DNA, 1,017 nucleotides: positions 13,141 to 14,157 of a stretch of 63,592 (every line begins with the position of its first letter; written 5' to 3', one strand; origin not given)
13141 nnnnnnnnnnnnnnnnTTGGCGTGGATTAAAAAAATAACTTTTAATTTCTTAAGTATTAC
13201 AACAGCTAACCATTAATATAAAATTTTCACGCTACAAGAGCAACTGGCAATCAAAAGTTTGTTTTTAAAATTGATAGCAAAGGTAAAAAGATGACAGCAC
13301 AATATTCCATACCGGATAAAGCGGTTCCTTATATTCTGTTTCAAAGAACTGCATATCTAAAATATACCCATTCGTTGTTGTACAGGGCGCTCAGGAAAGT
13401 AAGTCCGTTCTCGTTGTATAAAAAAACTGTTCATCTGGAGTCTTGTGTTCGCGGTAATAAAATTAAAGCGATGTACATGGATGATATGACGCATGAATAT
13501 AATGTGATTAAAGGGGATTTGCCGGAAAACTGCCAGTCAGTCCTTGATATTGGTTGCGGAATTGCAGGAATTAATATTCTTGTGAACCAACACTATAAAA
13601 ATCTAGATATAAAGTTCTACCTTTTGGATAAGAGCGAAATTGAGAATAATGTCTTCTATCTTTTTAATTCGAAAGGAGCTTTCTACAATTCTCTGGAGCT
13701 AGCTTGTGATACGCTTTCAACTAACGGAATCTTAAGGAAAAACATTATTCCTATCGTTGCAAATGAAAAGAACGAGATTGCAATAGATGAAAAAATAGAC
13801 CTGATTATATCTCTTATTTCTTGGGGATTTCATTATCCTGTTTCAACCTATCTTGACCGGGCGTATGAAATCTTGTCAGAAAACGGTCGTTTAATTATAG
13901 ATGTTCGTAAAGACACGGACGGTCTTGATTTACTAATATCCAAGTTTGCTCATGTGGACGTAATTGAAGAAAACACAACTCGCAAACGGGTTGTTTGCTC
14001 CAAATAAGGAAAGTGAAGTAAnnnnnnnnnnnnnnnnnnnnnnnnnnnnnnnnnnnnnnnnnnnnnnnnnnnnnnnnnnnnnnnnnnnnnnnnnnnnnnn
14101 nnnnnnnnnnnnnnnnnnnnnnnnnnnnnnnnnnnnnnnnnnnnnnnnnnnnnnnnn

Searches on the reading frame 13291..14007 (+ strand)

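Call 18: search_protein_families(library=pfam, proteins=[window:13291-14007:+])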
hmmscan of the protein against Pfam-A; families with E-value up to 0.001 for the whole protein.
window:13291-14007:+ (238 aa): 1 family
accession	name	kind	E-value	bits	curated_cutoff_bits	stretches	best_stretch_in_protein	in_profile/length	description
PF05175.20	MTS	-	0.00021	21.4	23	0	77-110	27-61/170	Methyltransferase small domain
